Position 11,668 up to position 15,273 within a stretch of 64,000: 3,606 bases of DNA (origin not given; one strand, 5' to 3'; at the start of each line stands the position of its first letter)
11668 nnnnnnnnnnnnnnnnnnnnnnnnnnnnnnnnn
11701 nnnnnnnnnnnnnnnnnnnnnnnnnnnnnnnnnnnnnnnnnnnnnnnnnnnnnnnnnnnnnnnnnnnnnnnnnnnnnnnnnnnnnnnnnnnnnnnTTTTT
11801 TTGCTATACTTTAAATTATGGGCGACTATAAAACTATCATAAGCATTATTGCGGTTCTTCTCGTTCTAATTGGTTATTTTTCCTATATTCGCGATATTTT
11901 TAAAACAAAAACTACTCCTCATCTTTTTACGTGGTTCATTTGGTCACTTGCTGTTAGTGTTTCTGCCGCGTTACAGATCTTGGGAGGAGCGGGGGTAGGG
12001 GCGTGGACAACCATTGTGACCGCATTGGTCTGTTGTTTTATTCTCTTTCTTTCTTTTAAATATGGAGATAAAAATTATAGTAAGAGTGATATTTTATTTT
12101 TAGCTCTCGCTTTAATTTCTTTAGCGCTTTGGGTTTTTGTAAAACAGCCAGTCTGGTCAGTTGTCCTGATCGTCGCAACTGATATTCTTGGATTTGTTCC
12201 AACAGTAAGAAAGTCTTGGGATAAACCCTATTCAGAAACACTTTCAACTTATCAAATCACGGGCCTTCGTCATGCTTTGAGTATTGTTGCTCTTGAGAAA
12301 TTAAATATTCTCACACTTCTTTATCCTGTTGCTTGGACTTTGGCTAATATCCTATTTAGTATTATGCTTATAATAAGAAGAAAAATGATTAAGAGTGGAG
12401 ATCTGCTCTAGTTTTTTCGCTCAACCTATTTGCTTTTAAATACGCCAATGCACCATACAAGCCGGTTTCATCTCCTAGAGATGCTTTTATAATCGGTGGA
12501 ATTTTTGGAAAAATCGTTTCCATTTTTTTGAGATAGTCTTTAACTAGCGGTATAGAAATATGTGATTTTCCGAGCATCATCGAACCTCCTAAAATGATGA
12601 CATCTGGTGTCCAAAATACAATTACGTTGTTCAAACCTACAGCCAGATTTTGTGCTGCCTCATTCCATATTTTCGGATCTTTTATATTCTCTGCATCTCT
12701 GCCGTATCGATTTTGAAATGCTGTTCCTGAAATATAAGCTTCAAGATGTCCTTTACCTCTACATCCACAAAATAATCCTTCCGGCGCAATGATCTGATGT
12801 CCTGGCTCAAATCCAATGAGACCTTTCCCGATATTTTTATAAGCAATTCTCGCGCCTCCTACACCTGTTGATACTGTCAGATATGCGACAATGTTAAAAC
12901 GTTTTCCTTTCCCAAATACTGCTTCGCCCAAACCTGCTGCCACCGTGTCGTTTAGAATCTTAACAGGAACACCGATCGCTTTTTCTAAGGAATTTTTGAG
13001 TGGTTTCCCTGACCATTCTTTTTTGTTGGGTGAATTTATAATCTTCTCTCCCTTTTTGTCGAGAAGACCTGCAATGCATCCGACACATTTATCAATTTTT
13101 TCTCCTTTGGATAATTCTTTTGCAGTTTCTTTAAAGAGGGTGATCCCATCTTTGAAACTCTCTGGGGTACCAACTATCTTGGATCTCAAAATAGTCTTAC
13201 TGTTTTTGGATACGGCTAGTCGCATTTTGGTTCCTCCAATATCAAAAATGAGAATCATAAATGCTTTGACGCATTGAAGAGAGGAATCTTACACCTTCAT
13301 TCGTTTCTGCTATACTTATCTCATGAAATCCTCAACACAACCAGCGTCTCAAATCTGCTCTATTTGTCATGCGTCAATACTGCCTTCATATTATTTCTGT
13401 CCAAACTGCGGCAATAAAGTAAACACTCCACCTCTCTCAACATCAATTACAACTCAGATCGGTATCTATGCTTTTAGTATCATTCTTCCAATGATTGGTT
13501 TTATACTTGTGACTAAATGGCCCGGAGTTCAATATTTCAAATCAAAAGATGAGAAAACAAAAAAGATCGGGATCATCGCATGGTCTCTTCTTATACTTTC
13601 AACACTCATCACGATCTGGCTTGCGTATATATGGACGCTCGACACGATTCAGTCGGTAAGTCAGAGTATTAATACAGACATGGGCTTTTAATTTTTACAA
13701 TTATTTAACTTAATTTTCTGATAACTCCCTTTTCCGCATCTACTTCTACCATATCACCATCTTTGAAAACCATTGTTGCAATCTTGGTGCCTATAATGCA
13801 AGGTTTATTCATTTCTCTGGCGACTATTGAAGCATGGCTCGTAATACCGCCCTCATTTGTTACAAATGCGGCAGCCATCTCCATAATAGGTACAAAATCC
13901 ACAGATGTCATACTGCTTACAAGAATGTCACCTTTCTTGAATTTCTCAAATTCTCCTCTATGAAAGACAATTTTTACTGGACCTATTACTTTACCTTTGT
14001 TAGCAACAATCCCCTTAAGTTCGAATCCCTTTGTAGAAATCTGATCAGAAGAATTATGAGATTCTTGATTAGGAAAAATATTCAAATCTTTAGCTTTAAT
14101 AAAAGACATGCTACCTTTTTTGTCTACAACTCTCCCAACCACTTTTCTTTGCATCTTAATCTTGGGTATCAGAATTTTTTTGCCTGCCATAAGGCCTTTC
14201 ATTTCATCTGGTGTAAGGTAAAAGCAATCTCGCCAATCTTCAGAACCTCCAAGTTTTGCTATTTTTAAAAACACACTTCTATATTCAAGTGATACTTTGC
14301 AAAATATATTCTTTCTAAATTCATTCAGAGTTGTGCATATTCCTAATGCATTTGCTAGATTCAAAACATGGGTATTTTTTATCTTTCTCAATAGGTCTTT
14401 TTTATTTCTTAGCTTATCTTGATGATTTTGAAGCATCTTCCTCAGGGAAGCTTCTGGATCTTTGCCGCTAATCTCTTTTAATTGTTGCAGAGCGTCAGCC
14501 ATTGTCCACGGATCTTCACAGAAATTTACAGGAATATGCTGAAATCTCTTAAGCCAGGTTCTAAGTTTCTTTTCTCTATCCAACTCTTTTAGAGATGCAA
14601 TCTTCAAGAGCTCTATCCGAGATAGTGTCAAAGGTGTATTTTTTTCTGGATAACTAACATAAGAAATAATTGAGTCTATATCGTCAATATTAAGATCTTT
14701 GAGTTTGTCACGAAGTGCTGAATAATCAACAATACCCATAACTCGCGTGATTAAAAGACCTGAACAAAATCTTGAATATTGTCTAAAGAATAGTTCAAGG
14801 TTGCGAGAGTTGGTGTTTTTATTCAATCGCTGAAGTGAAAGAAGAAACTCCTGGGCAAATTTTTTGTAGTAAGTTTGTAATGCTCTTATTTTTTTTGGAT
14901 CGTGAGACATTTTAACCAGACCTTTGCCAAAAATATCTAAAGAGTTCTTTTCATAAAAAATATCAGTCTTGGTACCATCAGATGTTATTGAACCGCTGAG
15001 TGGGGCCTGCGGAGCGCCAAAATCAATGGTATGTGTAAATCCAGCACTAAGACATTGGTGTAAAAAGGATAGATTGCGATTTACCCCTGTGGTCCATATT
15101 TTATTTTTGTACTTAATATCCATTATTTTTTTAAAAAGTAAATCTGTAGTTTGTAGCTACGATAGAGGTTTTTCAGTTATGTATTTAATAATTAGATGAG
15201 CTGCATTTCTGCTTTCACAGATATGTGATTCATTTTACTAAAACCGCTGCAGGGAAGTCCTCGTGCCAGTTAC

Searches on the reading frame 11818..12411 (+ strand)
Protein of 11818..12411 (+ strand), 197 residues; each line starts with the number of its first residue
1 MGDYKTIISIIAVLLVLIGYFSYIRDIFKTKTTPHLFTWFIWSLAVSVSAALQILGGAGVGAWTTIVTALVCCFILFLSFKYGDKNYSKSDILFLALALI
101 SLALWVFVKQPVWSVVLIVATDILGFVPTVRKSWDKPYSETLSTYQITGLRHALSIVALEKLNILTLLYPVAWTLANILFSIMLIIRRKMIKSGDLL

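Call 86: search_protein_families(library=pfam, proteins=[window:11818-12411:+], max_evalue=0.01)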
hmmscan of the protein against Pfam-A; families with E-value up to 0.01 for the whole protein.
window:11818-12411:+ (197 aa): 1 family
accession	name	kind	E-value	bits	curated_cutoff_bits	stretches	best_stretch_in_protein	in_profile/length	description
PF13273.12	DUF4064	-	0.0052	17.4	32.1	1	7-102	14-100/102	Protein of unknown function (DUF4064)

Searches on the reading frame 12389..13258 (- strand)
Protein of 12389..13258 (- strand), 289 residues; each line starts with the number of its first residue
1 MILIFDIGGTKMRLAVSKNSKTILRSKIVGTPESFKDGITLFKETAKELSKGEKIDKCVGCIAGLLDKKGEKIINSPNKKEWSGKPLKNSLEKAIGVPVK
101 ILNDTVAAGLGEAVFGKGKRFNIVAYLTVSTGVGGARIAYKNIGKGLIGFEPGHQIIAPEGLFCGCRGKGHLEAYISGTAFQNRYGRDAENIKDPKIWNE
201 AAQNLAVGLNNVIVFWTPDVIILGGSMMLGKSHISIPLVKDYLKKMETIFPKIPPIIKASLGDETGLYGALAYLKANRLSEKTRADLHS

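Call 86: search_protein_families(library=pfam, proteins=[window:12389-13258:-], max_evalue=0.01)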
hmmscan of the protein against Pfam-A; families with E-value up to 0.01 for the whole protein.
window:12389-13258:- (289 aa): 2 families
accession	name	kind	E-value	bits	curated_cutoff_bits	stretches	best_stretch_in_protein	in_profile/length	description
PF00480.26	ROK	-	1.1e-43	150.4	22.9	1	6-275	5-292/294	ROK family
PF02685.22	Glucokinase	-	0.00079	19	22.1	1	3-123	1-117/314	Glucokinase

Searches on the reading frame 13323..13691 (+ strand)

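Call 95: search_protein_families(library=pfam, proteins=[window:13323-13691:+], max_evalue=0.001)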
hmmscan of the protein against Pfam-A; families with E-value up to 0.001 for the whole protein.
window:13323-13691:+ (122 aa): 1 family
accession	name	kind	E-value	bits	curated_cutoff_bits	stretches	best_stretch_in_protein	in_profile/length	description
PF13240.11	Zn_Ribbon_1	-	0.0002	21.5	25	1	12-33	2-23/23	zinc-ribbon domain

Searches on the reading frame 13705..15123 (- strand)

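Call 86: search_protein_families(library=pfam, proteins=[window:13705-15123:-], max_evalue=0.01)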
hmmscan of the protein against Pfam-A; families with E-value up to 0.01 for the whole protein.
window:13705-15123:- (472 aa): 1 family
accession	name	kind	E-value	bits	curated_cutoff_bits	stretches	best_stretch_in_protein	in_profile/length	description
PF00391.29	PEP-utilizers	-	9.9e-25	86.4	23.1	1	395-466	1-72/72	PEP-utilising enzyme, mobile domain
